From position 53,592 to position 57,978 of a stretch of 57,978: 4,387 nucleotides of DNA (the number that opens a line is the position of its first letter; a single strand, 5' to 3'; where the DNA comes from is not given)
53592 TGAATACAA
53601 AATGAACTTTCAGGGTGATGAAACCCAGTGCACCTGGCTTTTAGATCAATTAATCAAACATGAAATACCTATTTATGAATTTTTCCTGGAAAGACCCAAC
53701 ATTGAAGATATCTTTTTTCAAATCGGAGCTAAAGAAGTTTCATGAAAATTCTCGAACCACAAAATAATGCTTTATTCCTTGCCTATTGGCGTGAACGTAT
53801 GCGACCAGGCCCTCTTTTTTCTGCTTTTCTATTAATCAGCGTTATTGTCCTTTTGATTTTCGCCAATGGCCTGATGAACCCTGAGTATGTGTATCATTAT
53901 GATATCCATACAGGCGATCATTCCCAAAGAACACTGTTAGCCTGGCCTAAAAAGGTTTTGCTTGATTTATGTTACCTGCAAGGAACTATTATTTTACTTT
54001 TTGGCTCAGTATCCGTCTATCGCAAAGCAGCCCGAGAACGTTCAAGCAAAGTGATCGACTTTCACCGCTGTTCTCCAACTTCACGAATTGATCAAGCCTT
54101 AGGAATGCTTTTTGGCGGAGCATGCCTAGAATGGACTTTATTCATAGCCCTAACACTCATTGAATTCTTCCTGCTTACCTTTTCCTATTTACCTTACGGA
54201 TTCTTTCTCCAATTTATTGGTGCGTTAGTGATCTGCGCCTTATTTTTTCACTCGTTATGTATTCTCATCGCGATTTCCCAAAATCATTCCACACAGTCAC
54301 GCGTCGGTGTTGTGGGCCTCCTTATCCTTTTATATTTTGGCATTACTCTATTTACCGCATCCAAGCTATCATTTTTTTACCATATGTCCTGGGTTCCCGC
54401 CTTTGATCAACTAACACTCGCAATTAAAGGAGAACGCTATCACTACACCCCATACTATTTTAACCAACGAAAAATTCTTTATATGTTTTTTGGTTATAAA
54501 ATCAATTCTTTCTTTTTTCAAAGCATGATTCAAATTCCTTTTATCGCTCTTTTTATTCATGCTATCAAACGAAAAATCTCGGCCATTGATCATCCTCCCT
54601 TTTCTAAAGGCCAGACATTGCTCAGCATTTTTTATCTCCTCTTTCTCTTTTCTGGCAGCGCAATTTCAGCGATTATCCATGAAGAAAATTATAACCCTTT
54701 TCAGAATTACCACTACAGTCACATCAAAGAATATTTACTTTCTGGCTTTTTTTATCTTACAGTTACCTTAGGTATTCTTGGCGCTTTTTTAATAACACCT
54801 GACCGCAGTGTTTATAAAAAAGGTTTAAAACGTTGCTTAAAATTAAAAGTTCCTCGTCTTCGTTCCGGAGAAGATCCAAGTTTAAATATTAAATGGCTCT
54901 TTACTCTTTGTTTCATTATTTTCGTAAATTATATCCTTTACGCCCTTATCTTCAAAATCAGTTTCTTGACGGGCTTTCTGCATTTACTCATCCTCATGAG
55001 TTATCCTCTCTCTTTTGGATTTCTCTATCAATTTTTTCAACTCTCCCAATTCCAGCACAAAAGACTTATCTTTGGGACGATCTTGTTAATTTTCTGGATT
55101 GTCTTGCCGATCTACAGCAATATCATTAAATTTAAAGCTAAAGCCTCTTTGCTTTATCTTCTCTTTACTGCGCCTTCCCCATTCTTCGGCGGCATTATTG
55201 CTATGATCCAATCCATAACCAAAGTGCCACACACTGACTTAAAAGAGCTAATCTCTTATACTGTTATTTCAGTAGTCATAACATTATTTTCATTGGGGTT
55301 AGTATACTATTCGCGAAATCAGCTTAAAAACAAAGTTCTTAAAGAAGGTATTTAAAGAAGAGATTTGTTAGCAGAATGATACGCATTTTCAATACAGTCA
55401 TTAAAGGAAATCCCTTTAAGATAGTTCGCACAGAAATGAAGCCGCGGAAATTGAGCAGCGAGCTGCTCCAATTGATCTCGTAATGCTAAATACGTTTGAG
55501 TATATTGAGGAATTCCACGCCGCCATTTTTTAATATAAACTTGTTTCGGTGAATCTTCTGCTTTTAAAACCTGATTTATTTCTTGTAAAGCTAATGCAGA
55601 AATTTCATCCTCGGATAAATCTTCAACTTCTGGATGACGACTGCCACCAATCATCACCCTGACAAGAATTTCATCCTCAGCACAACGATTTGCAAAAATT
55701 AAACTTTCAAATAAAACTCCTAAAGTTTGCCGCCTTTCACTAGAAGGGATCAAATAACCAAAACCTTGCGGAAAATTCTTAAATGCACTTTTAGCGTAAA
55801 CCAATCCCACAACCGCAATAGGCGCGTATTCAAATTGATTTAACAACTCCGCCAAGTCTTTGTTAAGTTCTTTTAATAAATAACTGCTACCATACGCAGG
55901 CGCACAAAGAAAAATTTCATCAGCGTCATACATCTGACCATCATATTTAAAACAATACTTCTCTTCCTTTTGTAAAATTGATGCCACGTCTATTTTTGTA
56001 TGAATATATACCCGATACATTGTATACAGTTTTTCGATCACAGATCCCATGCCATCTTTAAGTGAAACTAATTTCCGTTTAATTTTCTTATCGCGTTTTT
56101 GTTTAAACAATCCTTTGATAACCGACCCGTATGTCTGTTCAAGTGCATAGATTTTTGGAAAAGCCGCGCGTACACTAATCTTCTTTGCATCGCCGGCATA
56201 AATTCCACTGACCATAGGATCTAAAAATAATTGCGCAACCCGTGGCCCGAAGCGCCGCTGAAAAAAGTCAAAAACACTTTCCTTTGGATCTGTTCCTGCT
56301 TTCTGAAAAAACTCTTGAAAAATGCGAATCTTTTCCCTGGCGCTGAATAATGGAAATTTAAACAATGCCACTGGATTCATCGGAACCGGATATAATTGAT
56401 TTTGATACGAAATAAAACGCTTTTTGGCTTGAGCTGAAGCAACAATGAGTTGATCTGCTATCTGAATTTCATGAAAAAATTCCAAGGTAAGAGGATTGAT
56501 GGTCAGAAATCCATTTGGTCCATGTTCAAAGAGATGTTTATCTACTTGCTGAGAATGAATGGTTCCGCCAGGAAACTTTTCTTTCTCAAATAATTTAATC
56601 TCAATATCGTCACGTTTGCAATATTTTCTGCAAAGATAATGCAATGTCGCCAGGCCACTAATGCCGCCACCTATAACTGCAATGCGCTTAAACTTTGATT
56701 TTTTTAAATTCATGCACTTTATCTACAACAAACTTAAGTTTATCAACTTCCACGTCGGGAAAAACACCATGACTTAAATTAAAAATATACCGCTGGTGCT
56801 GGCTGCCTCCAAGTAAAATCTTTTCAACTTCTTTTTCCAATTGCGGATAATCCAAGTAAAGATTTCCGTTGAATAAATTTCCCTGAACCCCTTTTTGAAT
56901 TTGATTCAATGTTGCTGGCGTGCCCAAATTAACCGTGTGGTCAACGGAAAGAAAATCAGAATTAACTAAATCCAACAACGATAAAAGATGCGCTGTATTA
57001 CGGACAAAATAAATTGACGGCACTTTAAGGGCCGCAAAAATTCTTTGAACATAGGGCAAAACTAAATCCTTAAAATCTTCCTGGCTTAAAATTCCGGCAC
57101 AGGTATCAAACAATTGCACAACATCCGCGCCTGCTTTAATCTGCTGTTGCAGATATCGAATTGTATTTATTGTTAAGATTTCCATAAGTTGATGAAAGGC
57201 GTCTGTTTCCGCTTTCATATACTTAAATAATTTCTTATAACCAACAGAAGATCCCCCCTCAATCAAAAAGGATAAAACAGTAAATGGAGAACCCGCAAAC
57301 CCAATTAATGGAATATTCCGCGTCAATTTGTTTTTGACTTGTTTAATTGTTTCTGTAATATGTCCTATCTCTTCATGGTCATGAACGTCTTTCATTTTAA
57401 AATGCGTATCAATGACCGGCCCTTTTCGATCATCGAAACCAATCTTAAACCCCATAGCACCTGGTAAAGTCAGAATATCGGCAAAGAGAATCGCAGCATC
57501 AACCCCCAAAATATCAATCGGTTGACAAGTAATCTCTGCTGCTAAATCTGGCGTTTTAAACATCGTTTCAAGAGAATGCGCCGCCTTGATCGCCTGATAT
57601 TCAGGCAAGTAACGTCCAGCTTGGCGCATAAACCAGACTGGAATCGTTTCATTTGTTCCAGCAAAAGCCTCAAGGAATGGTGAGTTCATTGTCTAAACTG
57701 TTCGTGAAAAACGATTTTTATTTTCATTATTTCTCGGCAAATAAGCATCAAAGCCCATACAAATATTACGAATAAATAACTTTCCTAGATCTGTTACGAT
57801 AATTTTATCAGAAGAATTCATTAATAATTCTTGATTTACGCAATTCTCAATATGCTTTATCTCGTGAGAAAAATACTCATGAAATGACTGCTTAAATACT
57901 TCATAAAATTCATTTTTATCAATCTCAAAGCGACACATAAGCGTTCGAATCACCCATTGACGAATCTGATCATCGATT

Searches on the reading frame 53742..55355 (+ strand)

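Call 7: search_protein_families(library=pfam, proteins=[window:53742-55355:+], max_evalue=0.001)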
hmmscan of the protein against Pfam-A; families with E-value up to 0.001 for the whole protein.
window:53742-55355:+ (537 aa): 2 families
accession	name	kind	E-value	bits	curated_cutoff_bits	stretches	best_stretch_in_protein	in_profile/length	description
PF01061.29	ABC2_membrane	-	7.8e-06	26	26.9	1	12-218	11-196/211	ABC-2 type transporter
PF12698.13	ABC2_membrane_3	-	0.00016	21.4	31.6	1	82-209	170-295/347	ABC-2 family transporter protein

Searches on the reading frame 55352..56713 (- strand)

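Call 7: search_protein_families(library=pfam, proteins=[window:55352-56713:-], max_evalue=0.001)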
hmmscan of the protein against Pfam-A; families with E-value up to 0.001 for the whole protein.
window:55352-56713:- (453 aa): 4 families
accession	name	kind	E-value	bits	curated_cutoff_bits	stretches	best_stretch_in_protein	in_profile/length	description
PF01593.30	Amino_oxidase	-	4.3e-43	148.7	19.8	1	18-449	1-440/443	Flavin containing amine oxidoreductase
PF13450.12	NAD_binding_8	-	1.1e-12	48.4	21.9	1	13-82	1-67/68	NAD(P)-binding Rossmann-like domain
PF13454.12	NAD_binding_9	-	8.1e-08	32.8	21.8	1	12-61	1-50/155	FAD-NAD(P)-binding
PF01266.30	DAO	-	5e-05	23.4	27.9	1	10-51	1-38/353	FAD dependent oxidoreductase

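Call 70: search_protein_families(library=ncbifam, proteins=[window:55352-56713:-], max_evalue=0.001)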
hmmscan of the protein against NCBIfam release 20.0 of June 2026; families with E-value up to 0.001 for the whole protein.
window:55352-56713:- (453 aa): 15 families
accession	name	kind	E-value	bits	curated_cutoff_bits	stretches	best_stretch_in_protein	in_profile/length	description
TIGR00562.1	proto_IX_ox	equivalog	6.7e-87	292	97.85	1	9-450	3-463/470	protoporphyrinogen oxidase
NF008845.0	PRK11883.1-5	equivalog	7.5e-66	222.3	560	1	8-451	4-461/468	protoporphyrinogen oxidase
NF008841.0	PRK11883.1-1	equivalog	7.8e-49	166.8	517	1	9-450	4-446/453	protoporphyrinogen oxidase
NF009081.0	PRK12416.1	equivalog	9.4e-48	163.3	702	1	9-450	2-456/466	protoporphyrinogen oxidase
NF008843.0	PRK11883.1-3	equivalog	1e-46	159.9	406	1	9-448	2-419/424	protoporphyrinogen oxidase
NF005560.0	PRK07233.1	equivalog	1.1e-13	50.9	252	1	10-448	2-425/435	hypothetical protein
NF005548.0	PRK07208.1-4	equivalog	1.4e-11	43.7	389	1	9-213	4-199/488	hypothetical protein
TIGR03467.1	HpnE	equivalog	1.5e-11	44.3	283.05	1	11-389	1-364/430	hydroxysqualene dehydroxylase HpnE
NF005547.0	PRK07208.1-3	equivalog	5.2e-09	35.3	380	1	9-182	5-174/465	hypothetical protein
NF053546.1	violacein_VioA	equivalog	2.1e-06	27.3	600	1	11-68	2-59/411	flavin-dependent violacein biosynthesis tryptophan-2 monooxygenase VioA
NF005545.0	PRK07208.1-1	equivalog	7.4e-06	24.6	451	1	10-202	9-192/504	hypothetical protein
NF042421.1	hydcarot_desat_CrtD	equivalog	2.4e-05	23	500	1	9-80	2-67/487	1-hydroxycarotenoid 3,4-desaturase CrtD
TIGR02734.1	crtI_fam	subfamily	0.00012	21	238.1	1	12-81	2-65/504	phytoene desaturase family protein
NF058655.1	CrtID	equivalog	0.00032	19.7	640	0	11-70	1-55/478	bifunctional phytoene desaturase/3,4-desaturase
NF045637.1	carotdesatCrtDProt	equivalog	0.00085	18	580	0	11-83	1-67/485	1-hydroxycarotenoid 3,4-desaturase CrtD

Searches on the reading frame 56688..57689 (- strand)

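Call 7: search_protein_families(library=pfam, proteins=[window:56688-57689:-], max_evalue=0.001)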
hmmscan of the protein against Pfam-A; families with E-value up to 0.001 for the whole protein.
window:56688-57689:- (333 aa): 1 family
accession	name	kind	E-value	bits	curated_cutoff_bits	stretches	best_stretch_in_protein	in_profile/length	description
PF01208.23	URO-D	-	2.3e-99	333.1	23.9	1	2-328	3-346/346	Uroporphyrinogen decarboxylase (URO-D)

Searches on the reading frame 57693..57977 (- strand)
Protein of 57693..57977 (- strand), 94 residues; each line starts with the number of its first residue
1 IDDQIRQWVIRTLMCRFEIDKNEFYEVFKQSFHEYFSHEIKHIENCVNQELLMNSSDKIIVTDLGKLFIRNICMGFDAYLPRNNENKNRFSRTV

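Call 70: search_protein_families(library=ncbifam, proteins=[window:57693-57977:-], max_evalue=0.001)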
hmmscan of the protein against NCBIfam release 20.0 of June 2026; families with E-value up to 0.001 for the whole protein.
window:57693-57977:- (94 aa): 1 family
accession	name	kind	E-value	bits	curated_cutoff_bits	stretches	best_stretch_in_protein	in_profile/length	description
TIGR00538.1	hemN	equivalog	1.6e-20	73.4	324.95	1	2-94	364-454/454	oxygen-independent coproporphyrinogen III oxidase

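Call 71: search_protein_families(library=pfam, proteins=[window:57693-57977:-], max_evalue=1)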
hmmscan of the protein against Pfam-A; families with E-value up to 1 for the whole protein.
window:57693-57977:- (94 aa): 1 family
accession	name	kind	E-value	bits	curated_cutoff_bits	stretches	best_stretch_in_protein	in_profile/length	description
PF06969.22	HemN_C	-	9.8e-07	29.2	24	1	2-68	4-67/67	HemN C-terminal domain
